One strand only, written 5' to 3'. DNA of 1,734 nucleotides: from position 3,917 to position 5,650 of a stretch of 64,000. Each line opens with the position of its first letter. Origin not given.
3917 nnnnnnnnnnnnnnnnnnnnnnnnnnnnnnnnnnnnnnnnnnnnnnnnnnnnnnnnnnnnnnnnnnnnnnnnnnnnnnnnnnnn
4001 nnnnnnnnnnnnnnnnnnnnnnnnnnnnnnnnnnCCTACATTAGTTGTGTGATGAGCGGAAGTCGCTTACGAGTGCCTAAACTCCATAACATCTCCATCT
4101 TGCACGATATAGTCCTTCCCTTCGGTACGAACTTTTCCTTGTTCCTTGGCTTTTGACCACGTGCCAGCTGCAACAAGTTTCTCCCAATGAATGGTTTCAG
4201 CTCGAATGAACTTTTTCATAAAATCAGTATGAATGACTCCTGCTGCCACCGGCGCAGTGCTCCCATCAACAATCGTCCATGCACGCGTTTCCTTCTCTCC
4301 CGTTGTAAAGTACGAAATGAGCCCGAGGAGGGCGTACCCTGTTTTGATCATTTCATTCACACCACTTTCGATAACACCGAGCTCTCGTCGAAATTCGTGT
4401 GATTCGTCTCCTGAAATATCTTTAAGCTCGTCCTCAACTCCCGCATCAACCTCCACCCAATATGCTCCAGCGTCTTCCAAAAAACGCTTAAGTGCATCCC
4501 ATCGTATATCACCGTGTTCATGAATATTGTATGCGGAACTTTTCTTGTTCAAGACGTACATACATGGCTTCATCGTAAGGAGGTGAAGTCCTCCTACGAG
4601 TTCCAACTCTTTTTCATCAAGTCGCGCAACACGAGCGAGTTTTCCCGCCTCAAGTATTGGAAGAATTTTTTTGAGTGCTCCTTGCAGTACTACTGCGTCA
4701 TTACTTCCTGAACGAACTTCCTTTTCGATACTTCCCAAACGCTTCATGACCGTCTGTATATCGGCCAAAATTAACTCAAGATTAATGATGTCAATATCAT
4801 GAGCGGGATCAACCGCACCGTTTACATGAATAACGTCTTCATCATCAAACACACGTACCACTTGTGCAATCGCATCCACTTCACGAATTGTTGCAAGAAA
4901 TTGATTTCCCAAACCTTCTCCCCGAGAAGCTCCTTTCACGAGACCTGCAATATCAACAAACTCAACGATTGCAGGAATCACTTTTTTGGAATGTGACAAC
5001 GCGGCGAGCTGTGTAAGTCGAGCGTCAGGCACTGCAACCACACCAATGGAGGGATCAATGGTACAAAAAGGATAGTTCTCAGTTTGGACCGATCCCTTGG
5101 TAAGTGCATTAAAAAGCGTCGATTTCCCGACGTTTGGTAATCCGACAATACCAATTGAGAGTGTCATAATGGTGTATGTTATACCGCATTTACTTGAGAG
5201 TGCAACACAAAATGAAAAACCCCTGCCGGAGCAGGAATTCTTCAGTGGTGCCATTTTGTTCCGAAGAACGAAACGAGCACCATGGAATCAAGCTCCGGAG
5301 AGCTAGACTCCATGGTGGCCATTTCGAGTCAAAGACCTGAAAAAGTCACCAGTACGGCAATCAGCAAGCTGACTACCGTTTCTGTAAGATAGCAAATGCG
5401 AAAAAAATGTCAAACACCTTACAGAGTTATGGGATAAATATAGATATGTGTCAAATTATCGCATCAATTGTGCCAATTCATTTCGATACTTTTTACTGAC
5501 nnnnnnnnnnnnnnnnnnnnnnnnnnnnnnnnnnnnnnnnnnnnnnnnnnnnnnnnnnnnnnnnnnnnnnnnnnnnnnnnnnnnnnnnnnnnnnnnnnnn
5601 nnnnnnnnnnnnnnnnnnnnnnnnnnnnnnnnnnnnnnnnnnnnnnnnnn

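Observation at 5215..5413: Orphan promoter, ~165-nt highly structured transcript and intrinsic terminator immediately upstream of ychF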

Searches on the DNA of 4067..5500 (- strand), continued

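Call 51: search_with_rna_model(model_id=R1, sources=[L102, L103, L104, L105, L106, L107, L108, L109, L110, L111, L112, L113, L114, L115, L116, L117, L118, L119, L120, L121, L122, L123, L124, L125, L126, L127, L128, L129, L130, L131, L132, L133, L134, L135, L136, L137, L138, L139, L140, L141, L142, L143, L144, L145, L146, L147, L148, L149, L150, L151, L152, L153, L154, L155, L156, L157, L158, L159, L160, L161, L162, L163, L164, L166, L167, L170, L172, L173, L174, L175, L176, L177, L178, L179], max_evalue=10, make_alignment=true)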
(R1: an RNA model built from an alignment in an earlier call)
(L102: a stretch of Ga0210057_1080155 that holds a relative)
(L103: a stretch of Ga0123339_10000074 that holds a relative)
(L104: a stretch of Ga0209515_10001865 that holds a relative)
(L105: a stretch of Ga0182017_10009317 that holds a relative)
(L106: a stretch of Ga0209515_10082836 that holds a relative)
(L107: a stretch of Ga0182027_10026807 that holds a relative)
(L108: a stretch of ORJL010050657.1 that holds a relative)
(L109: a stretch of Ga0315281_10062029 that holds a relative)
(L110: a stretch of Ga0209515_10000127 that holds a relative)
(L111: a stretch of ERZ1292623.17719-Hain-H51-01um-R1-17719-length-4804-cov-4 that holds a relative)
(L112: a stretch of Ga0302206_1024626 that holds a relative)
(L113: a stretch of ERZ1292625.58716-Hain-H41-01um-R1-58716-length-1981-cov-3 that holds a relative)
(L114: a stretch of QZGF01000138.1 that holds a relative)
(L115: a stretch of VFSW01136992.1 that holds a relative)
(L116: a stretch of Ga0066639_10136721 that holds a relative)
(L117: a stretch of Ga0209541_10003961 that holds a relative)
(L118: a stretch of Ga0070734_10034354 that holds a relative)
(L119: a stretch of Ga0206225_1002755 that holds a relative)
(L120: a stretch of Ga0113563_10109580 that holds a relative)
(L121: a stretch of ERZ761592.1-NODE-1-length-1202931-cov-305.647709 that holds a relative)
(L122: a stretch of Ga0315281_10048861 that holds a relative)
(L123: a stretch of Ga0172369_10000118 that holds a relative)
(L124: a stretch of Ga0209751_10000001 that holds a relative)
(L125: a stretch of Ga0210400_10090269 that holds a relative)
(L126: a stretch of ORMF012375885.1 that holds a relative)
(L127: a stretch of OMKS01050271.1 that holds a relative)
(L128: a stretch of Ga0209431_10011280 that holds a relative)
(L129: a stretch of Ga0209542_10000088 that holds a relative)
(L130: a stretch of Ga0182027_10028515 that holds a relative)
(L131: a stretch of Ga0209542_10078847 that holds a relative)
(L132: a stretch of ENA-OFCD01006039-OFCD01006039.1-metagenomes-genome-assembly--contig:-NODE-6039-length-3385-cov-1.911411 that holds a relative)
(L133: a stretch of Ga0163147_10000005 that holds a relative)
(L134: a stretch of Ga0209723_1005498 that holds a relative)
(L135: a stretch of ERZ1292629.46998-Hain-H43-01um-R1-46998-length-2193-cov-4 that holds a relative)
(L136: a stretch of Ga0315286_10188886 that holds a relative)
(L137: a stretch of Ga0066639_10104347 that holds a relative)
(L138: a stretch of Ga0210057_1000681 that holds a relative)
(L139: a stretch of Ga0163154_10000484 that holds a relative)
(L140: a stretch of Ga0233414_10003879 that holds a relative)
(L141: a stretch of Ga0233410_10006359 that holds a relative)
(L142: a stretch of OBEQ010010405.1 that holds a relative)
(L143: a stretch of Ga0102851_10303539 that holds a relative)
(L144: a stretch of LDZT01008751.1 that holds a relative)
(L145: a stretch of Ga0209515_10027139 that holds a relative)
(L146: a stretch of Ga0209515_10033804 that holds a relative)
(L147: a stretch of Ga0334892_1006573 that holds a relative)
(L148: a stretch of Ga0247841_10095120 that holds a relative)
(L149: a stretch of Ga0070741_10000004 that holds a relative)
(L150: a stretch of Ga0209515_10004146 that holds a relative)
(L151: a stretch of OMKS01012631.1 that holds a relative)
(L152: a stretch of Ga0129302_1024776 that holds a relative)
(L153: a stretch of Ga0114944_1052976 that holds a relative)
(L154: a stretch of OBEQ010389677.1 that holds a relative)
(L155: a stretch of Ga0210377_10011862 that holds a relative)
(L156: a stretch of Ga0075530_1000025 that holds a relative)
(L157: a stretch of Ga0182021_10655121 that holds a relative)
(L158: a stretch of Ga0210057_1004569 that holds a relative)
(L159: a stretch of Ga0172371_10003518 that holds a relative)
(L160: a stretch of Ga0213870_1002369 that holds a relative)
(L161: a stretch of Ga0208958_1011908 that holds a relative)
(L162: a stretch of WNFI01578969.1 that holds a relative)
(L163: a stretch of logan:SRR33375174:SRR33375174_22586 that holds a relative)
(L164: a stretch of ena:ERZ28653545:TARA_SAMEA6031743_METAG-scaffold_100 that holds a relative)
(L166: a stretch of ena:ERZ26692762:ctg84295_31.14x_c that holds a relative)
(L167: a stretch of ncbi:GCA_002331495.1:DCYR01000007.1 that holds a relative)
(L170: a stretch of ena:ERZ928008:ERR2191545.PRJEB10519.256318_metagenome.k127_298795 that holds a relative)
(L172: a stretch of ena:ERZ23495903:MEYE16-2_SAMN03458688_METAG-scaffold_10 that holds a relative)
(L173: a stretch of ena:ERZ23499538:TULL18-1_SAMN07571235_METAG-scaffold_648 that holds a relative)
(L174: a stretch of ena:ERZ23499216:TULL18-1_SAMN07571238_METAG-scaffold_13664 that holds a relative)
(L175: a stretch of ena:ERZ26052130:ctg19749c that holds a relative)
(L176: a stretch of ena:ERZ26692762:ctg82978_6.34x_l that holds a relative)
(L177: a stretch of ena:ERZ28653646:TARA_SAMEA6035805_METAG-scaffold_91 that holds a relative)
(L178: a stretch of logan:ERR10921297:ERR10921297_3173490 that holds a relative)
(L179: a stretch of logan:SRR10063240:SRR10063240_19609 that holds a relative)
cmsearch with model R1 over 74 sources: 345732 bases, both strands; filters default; matches with E-value up to 10: 22.
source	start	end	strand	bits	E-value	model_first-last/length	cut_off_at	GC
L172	2585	2763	+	182.3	2.1e-52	1-178/178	no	0.45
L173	2517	2695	+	182.3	2.1e-52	1-178/178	no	0.45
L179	3678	3853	+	181.6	3.6e-52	1-178/178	no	0.47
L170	3703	3880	+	175.6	2.2e-50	1-178/178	no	0.47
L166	2300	2474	+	174.9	3.6e-50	1-178/178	no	0.49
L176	3776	3965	+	162.5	1.8e-46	1-178/178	no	0.47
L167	3751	3926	+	155.5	2.2e-44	1-178/178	no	0.47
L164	2117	2299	+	155.1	2.9e-44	1-178/178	no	0.5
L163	1737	1926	+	147.9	4.2e-42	1-178/178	no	0.47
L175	3605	3793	+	140.1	9.1e-40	1-178/178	no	0.49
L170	3702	3879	-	66.1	1.3e-17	1-178/178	no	0.47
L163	1737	1925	-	64.5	3.8e-17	1-178/178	no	0.48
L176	3775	3964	-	59.1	1.6e-15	1-178/178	no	0.47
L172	2584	2761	-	58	3.5e-15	1-178/178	no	0.45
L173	2516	2693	-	58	3.5e-15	1-178/178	no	0.45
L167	3750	3926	-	48.1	3.3e-12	1-178/178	no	0.47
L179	3677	3851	-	42.6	1.4e-10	1-178/178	no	0.46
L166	2299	2472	-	40.9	4.5e-10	1-178/178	no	0.48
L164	2115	2297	-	39.7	1e-09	1-178/178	no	0.49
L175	3615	3791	-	38.8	2e-09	1-178/178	no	0.49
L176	6139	6170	-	15.4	0.02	142-173/178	no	0.53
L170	6085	6247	+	15.2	0.022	1-178/178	no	0.45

Alignment A2: 22 matches aligned to the model, 332 columns, each read 5' to 3' on its own strand. Consensus structure (alignment columns), stored with it:
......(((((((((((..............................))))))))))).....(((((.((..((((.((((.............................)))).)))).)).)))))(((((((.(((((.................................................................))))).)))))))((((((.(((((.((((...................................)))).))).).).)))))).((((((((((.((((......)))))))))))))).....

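Call 57: search_with_rna_model(model_id=R1, sources=[L180, L181, L165, L168, L169, L171, L081, L082], max_evalue=10)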
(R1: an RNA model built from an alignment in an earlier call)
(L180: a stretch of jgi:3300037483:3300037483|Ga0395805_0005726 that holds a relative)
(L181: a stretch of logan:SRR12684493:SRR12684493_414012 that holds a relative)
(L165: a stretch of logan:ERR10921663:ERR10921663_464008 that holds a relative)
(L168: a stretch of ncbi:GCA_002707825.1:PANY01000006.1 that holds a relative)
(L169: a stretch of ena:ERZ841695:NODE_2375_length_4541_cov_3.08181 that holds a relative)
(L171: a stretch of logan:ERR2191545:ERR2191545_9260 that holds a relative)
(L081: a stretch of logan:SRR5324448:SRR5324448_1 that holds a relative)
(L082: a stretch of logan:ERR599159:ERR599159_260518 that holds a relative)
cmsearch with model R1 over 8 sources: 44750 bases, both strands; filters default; matches with E-value up to 10: 18.
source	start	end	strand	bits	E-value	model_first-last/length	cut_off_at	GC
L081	2783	2960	+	193.9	9.2e-57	1-178/178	no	0.49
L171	661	838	+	175.6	2.9e-51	1-178/178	no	0.47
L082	1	166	+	174.7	5.5e-51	13-178/178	5'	0.49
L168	3751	3926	+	155.5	2.9e-45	1-178/178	no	0.47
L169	1741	1916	+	155.5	2.9e-45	1-178/178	no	0.47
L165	1413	1595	+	155.1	3.8e-45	1-178/178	no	0.5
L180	3710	3895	+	124.4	5.9e-36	1-178/178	no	0.47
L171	660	837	-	66.1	1.7e-18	1-178/178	no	0.47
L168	3750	3926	-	48.1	4.3e-13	1-178/178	no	0.47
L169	1740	1916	-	48.1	4.3e-13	1-178/178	no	0.47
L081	2782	2943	-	42.3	2.3e-11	1-178/178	no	0.5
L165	1411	1593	-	39.7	1.3e-10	1-178/178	no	0.49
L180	3854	4035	-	32.6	1.7e-08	1-178/178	no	0.42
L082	1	149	-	32.3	2.3e-08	1-165/178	3'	0.51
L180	3668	3806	-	28.8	2.4e-07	1-178/178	no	0.45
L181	1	33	+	25.6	2.3e-06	146-178/178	5'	0.48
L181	1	173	-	15.8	0.0019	1-169/178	3'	0.42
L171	3043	3205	+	15.2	0.0028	1-178/178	no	0.45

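Call 60: search_with_rna_model(model_id=R1, sources=[L182, L183, L184, L185, L186, L187, L188, L189, L190, L191, L192, L193, L194, L195, L196, L197, L198, L199, L200, L201, L202, L203, L204, L205, L206, L207, L208, L209, L210, L211, L212, L213, L214, L215, L216, L217, L218, L219], max_evalue=1)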
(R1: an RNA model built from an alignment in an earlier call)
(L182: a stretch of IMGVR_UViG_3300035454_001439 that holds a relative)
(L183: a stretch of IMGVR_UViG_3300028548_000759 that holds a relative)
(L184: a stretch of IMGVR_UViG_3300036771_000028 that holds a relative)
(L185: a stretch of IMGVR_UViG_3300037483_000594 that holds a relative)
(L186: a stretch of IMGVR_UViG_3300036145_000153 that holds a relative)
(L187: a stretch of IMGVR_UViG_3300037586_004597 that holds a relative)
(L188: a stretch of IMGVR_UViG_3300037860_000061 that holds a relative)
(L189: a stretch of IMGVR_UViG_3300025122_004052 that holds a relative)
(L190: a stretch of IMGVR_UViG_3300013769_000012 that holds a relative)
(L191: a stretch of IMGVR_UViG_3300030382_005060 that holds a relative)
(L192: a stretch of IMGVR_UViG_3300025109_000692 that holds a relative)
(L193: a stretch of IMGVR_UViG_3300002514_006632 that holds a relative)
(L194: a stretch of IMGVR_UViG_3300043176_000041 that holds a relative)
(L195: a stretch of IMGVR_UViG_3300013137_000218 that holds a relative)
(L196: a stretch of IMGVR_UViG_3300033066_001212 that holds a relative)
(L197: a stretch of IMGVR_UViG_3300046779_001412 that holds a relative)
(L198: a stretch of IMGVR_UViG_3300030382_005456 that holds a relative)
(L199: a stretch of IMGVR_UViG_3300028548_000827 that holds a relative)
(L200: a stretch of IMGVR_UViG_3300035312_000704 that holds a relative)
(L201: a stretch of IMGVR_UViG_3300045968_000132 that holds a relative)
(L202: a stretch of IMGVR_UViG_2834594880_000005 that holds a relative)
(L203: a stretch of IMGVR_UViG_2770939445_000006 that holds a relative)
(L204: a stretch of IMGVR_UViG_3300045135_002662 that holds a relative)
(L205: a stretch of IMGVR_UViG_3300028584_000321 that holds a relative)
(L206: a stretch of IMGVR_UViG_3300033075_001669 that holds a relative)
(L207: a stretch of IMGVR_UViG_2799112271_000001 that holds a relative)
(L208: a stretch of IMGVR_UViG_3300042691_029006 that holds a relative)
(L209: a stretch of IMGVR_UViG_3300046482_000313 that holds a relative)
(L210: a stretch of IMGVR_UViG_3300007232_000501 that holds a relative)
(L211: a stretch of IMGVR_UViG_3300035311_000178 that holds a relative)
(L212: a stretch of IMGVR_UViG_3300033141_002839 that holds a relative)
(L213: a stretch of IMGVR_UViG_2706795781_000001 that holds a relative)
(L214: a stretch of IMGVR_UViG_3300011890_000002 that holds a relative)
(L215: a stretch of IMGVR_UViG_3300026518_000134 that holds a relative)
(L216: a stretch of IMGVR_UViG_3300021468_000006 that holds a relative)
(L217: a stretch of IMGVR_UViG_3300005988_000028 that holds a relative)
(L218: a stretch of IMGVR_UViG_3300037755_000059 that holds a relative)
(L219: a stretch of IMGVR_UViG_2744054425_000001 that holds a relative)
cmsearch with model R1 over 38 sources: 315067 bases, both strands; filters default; matches with E-value up to 1: 0.
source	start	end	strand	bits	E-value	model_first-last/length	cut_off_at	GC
